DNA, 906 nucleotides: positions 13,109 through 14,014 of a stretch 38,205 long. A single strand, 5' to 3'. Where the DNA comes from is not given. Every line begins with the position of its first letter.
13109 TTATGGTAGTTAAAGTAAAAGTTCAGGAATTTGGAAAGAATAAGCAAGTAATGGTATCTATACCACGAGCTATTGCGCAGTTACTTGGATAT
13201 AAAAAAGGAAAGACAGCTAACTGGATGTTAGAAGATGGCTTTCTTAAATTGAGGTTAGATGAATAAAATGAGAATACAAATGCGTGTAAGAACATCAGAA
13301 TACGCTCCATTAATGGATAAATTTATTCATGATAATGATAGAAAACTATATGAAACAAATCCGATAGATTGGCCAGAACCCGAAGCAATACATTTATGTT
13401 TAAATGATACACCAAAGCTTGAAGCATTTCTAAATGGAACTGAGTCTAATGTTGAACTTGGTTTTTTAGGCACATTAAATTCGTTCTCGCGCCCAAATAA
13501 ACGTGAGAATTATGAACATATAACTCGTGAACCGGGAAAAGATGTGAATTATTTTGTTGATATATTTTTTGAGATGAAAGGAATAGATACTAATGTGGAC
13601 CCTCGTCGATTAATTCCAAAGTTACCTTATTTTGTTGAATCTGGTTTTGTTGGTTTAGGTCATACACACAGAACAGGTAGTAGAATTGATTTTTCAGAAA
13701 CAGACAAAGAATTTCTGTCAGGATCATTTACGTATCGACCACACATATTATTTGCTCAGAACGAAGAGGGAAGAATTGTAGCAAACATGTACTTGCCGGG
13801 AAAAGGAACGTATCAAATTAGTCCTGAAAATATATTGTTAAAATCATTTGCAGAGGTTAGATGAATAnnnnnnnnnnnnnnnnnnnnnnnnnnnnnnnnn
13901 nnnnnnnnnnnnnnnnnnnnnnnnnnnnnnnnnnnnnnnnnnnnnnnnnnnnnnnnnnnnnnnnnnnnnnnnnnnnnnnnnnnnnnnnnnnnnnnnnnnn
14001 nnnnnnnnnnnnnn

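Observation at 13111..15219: Translationally coupled four-gene cassette: AbrB-like protein, MPN/JAMM-like, papain/transglutaminase-like, and archaemetzincin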

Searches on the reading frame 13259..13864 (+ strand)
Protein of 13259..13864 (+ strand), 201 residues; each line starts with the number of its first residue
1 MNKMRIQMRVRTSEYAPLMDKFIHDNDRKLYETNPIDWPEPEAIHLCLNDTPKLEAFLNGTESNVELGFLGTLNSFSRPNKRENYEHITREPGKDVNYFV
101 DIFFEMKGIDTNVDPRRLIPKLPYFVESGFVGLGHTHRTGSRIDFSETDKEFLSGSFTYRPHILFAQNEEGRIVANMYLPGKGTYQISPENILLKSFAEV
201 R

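Call 4: search_protein_families(library=pfam, proteins=[window:13259-13864:+], max_evalue=1)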
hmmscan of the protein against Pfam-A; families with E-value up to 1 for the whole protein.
window:13259-13864:+ (201 aa): 0 families

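Call 6: search_protein_families(library=phrogs, proteins=[window:13259-13864:+], max_evalue=1)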
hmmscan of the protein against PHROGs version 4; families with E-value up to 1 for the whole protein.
window:13259-13864:+ (201 aa): 0 families

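Call 7: search_protein_families(library=padloc, proteins=[window:13259-13864:+], max_evalue=1)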
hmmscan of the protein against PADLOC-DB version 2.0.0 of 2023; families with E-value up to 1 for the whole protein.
window:13259-13864:+ (201 aa): 0 families

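Call 9: search_solved_structures(query=window:13259-13864:+, max_evalue=10, show_alignments=2)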
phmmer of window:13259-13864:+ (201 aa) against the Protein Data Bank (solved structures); distinct sequences matched with E-value up to 10: 0.

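Call 16: find_homologous_proteins(query=window:13259-13864:+, max_evalue=0.01)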
Query window:13259-13864:+ (201 aa): 1 proteins with E <= 0.01 among 53 candidates.
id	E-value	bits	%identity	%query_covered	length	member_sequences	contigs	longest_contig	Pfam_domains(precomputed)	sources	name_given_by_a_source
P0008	5.5e-129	446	100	97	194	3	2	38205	-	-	-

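Call 29: search_protein_families(library=ncbifam, proteins=[window:13259-13864:+], max_evalue=1)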
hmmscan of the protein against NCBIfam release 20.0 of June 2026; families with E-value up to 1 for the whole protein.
window:13259-13864:+ (201 aa): 0 families

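Call 44: search_protein_representatives(protein=window:13268-13864:+)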
Query: 198 residues. Proteins with E-value up to 0.001 (for the whole library): 8; up to 1e-10: 4; up to 1e-30: 2. The best 8 are listed.
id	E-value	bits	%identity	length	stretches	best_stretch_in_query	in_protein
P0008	1.6e-129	445.7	100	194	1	5-198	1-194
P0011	3.4e-36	141.1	47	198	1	5-191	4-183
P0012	5.1e-26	107.9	39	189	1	19-191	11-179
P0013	1.0e-10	57.9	40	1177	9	165-189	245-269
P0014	1.7e-08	50.6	36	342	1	15-193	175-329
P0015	1.2e-04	38.1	35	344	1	19-191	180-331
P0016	3.9e-04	36.4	25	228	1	3-194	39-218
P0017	5.2e-04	36.0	38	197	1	19-189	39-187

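Call 47: search_protein_families(library=pfam, alignment_id=A4, max_evalue=1)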
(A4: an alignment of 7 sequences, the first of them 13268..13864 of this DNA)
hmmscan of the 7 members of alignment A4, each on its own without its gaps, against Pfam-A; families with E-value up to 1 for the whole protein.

A. member 1, window:13268-13864:+ (198 aa): 0 families

B. families by the number of members that match (of 7 scanned): 4 families
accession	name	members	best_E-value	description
PF13531.11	SBP_bac_11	1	0.01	Bacterial extracellular solute-binding protein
PF21916.1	mtd_2nd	1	0.036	Mtd second domain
PF22330.2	Rib_mS39_PPR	1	0.13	Small ribosomal subunit protein mS39, PPR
PF14464.11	Prok-JAB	1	0.17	Prokaryotic homologs of the JAB domain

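Call 48: search_solved_structures(query=A4, max_evalue=10, show_alignments=4)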
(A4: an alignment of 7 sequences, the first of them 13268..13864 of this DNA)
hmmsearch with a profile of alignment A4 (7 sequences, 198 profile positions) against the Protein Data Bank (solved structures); distinct sequences matched with E-value up to 10: 0.

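Call 50: find_encoding_contigs(protein=P0011, flank=6000, max_places=3)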
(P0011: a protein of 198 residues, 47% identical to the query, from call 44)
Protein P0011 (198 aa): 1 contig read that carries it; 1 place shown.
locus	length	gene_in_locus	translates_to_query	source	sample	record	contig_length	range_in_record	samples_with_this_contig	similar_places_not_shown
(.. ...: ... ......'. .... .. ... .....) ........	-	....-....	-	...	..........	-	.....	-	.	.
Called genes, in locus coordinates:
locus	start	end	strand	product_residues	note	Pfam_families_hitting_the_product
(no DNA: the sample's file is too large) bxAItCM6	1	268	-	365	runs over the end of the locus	PF00226:DnaJ, PF01556:DnaJ_C, PF27659:CHP02642 (faint), PF00684:DnaJ_CXXCXGXG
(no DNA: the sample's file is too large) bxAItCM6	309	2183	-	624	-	PF00012:HSP70, PF06723:MreB_Mbl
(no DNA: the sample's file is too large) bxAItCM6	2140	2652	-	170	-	PF01025:GrpE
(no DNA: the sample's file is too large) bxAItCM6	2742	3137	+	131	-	PF08279:HTH_11 (weak)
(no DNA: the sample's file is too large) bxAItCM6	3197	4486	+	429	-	PF00209:SNF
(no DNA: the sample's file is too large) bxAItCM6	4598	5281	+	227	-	-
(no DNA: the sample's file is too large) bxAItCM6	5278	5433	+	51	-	-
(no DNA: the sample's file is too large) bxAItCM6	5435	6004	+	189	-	-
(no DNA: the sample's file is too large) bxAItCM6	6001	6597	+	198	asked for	-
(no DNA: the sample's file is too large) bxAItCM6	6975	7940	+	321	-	PF00070:Pyr_redox (faint), PF01266:DAO (faint), PF01494:FAD_binding_3, PF03486:HI0933_like (weak), PF07992:Pyr_redox_2 (faint), PF13450:NAD_binding_8 (weak), PF13738:Pyr_redox_3 (weak)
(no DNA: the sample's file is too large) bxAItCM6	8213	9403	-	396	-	PF00491:Arginase (faint)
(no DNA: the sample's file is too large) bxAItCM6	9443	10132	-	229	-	PF01863:YgjP-like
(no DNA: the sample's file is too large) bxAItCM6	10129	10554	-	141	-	-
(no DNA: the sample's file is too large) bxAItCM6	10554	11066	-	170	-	PF01909:NTP_transf_2, PF18765:Polbeta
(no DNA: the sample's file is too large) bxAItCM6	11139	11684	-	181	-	PF07155:ECF-ribofla_trS (faint)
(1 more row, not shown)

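Call 51: find_encoding_contigs(protein=P0012, flank=6000, max_places=3)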
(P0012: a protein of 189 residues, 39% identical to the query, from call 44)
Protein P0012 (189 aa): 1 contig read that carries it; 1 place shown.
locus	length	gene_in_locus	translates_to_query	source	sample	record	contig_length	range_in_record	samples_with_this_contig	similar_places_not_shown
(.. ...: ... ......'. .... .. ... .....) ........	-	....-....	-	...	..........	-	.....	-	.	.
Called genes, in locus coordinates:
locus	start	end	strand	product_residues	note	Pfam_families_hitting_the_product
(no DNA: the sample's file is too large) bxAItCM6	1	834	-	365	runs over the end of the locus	PF00226:DnaJ, PF01556:DnaJ_C, PF27659:CHP02642 (faint), PF00684:DnaJ_CXXCXGXG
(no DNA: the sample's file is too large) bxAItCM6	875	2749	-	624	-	PF00012:HSP70, PF06723:MreB_Mbl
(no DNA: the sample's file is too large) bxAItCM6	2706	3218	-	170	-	PF01025:GrpE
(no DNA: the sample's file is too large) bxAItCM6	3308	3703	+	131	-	PF08279:HTH_11 (weak)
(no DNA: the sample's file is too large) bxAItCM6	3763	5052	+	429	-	PF00209:SNF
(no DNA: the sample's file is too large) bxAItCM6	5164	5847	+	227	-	-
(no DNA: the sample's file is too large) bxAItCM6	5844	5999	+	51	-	-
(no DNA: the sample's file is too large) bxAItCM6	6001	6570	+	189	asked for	-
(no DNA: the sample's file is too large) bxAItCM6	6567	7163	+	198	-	-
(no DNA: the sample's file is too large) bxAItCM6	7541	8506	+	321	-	PF00070:Pyr_redox (faint), PF01266:DAO (faint), PF01494:FAD_binding_3, PF03486:HI0933_like (weak), PF07992:Pyr_redox_2 (faint), PF13450:NAD_binding_8 (weak), PF13738:Pyr_redox_3 (weak)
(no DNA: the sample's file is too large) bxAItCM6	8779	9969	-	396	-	PF00491:Arginase (faint)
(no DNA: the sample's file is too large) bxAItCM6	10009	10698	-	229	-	PF01863:YgjP-like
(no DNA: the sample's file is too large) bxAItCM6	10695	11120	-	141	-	-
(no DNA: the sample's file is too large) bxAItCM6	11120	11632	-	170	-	PF01909:NTP_transf_2, PF18765:Polbeta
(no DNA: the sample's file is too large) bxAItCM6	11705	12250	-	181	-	PF07155:ECF-ribofla_trS (faint)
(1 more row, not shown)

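Call 59: predict_structure(alignment_id=A4)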
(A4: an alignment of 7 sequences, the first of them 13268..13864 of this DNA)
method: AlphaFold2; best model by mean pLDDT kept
length: 198 residues; sequences in the alignment: 7
mean_pLDDT: 80.6   pTM: 0.79
mean pLDDT of the five models: 80.6, 79.6, 68.3, 67.3, 63.5
residues with pLDDT >= 90: 68; 70-90: 92; 50-70: 15; < 50: 23
segments of 3 or more residues with pLDDT < 50: 1-11, 76-81, 195-198
pLDDT, mean of each block of 10 residues (from residue 1): 38 79 91 88 87 90 90 58 54 85 83 86 87 87 83 90 91 93 93 57
secondary structure, 60 per line:
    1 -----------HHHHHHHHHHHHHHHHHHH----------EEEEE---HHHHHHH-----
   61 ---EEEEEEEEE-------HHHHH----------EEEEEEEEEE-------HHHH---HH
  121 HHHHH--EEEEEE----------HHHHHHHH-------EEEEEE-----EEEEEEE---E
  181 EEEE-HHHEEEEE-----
elements in order: H12-30 E41-45 H49-55 E64-72 H80-84 E95-104 H112-115 H119-125 E128-133 H144-151 E159-164 E170-176 E180-184 E189-193

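Call 61: fold_search(model_id=the predicted structure, library=pdb)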
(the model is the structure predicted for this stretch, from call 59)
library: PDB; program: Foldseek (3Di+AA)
matches with E <= 10: 292; with E <= 0.001: 39
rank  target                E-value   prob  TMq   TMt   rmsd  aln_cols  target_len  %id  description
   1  6gvw_A                8.0e-06  1.00  0.35  0.26   8.8       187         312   11  Crystal structure of the BRCA1-A complex (released 2019-07-10)
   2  5cw4_B                1.3e-05  1.00  0.34  0.30   7.5       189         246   11  Structure of CfBRCC36-CfKIAA0157 complex (Selenium Edge) (released 2015-09-16)
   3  5cw5_B                1.5e-05  1.00  0.36  0.32   7.0       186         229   12  Structure of CfBRCC36-CfKIAA0157 complex (QSQ mutant) (released 2015-09-16)
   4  5cw4_D                2.7e-05  1.00  0.36  0.31   6.7       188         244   13  Structure of CfBRCC36-CfKIAA0157 complex (Selenium Edge) (released 2015-09-16)
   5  5cw3_B                3.0e-05  1.00  0.37  0.31   7.3       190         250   14  Structure of CfBRCC36-CfKIAA0157 complex (Zn Edge) (released 2015-09-16)
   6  5lda_A                3.2e-05  1.00  0.38  0.51   5.7       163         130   15  Structure of deubiquitinating enzyme homolog (Pyrococcus furiosus JAMM1) in complex with ubiquitin-like SAMP2. (released 2017-06-21)
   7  5ld9_A                3.9e-05  1.00  0.37  0.50   5.6       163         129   16  Structure of deubiquitinating enzyme homolog, Pyrococcus furiosus JAMM1. (released 2017-05-17)
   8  5m5q                  3.9e-05  1.00  0.40  0.37  10.0       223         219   10  COPS5(2-257) IN COMPLEX WITH A AZAINDOLE (COMPOUND 4) (released 2017-01-11)
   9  5cw3_D                4.4e-05  1.00  0.34  0.30   7.4       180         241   14  Structure of CfBRCC36-CfKIAA0157 complex (Zn Edge) (released 2015-09-16)
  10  4o8x_B                4.7e-05  1.00  0.35  0.40   7.8       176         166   15  Zinc-bound Rpn11 in complex with Rpn8 (released 2014-01-22)
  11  5cw6                  4.7e-05  0.99  0.30  0.35   8.2       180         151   14  Structure of metal dependent enzyme DrBRCC36 (released 2015-09-16)
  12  9ea4                  6.5e-05  1.00  0.40  0.21   5.8       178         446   15  Structure of Citrobacter BubCD (released 2025-09-24)
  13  9qo0_E                6.5e-05  0.99  0.34  0.27   9.0       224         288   12  Pre-activated 9-subunit COP9 signalosome and neddylated SCF (Skp1-Skp2-Cks1) complex structure (released 2026-02-18)
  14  5u4p_B                9.5e-05  1.00  0.37  0.44   6.3       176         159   15  Protein-protein complex between 26S proteasome regulatory subunit RPN8, RPN11, and Ubiquitin S31 (released 2017-09-06)
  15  9is6_E                9.5e-05  0.98  0.34  0.25   8.0       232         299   12  CryoEM structure of Plant-Complex-C-5b (released 2025-07-23)
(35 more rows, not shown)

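Call 67: find_encoding_contigs(protein=P0014, flank=5000, max_places=2)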
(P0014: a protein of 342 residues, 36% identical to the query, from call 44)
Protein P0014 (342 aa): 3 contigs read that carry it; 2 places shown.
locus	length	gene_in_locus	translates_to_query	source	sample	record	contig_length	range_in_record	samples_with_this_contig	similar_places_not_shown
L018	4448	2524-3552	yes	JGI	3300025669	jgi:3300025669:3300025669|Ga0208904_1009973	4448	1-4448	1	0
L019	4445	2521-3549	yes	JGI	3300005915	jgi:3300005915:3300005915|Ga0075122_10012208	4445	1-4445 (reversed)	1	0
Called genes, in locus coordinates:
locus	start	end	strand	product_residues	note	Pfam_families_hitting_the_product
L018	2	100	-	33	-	?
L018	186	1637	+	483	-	-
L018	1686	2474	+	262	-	-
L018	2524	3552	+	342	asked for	-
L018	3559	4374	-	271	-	PF23023:Anti-Pycsar_Apyc1, PF13483:Lactamase_B_3 (weak), PF12706:Lactamase_B_2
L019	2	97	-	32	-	?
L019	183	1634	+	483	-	-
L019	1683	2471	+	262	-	-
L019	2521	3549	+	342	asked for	-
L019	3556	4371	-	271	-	PF23023:Anti-Pycsar_Apyc1, PF13483:Lactamase_B_3 (weak), PF12706:Lactamase_B_2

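Call 68: find_encoding_contigs(protein=P0016, flank=5000, max_places=2)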
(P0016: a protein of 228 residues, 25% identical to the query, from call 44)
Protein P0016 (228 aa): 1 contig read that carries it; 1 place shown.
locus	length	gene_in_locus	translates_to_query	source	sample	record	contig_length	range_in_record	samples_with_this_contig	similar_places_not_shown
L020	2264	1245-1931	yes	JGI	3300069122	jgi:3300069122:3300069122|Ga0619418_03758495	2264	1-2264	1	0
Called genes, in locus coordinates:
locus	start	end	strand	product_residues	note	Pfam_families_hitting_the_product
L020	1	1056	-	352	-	?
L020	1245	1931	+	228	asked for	-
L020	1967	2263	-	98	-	?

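Call 69: find_encoding_contigs(protein=P0017, flank=5000, max_places=2)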
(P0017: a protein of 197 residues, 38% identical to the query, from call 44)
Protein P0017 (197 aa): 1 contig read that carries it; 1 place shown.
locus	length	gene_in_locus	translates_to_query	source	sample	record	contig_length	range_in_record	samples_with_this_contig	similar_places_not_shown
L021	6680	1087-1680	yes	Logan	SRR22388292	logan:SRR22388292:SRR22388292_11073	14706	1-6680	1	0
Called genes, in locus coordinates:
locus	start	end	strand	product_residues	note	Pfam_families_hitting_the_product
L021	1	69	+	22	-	?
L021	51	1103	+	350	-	PF04055:Radical_SAM, PF13186:SPASM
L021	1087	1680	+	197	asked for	-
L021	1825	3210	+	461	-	PF02310:B12-binding, PF04055:Radical_SAM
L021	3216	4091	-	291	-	PF04055:Radical_SAM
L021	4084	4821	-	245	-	PF00535:Glycos_transf_2, PF13641:Glyco_tranf_2_3 (weak)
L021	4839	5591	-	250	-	PF13489:Methyltransf_23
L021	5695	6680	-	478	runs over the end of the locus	-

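Call 71: find_related_loci(query=A5, collection=genome_contigs, flank=5000)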
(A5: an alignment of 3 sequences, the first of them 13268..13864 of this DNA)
Query A5 (198 aa) in genome_contigs; peptide patterns used: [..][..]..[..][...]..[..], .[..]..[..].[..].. (x = any residue, [..] = any of these).
110 stretches matched a pattern, but none encodes a relative of the query by tblastn (E <= 1e-3).

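Call 96: fold_search(model_id=the predicted structure, library=viral)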
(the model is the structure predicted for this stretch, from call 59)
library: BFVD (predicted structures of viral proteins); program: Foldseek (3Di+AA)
matches with E <= 10: 245; with E <= 0.001: 6
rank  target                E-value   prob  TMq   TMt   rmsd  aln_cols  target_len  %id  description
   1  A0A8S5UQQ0            9.0e-06  1.00  0.39  0.23  10.5       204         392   12  MPN family protein [Podoviridae sp. ctQyH19]
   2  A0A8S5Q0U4            1.0e-05  1.00  0.36  0.21  16.2       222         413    8  Ubiquitin-like protein [CrAss-like virus sp. ctjK323]
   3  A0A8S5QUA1            1.5e-05  1.00  0.39  0.26  11.8       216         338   12  26S proteasome regulatory subunit [CrAss-like virus sp. ctDAq1]
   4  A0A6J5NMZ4            1.9e-05  1.00  0.42  0.25   6.5       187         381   11  Uncharacterized protein [uncultured Caudovirales phage]
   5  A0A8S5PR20            6.1e-05  1.00  0.40  0.36   8.3       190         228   12  JAB domain-containing protein [Siphoviridae sp. ct96x5]
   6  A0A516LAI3            9.5e-05  1.00  0.41  0.30   7.0       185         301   13  (no name in the UniProt tables at hand)
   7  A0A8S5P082            5.9e-03  0.97  0.31  0.12   6.9       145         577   16  Minor capsid protein [Siphoviridae sp. ctwhn18]
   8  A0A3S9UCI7            7.7e-03  0.84  0.32  0.38   7.1       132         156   14  (no name in the UniProt tables at hand)
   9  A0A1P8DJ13            1.1e-02  0.77  0.31  0.42   5.4       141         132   12  (no name in the UniProt tables at hand)
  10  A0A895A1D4            5.5e-02  0.06  0.14  0.12  17.7       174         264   13  (no name in the UniProt tables at hand)
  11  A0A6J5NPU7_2          9.8e-02  0.75  0.37  0.08   6.7       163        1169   10  Helicase/UvrB, N-terminal [uncultured Caudovirales phage]
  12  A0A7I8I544            1.1e-01  0.03  0.13  0.12  16.6       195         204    9  Envelope glycoprotein G (Fragment) [Gallid alphaherpesvirus 2]
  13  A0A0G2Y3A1            1.8e-01  0.03  0.13  0.11  19.6       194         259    9  Uncharacterized protein [Acanthamoeba polyphaga mimivirus Kroon]
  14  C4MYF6                2.7e-01  0.10  0.15  0.14   8.1        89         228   12  Outer capsid protein VP2 (Fragment) [Epizootic hemorrhagic disease virus]
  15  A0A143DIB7            4.0e-01  0.02  0.13  0.06  21.5       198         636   10  Uncharacterized protein [Abalone herpesvirus Taiwan/2005]
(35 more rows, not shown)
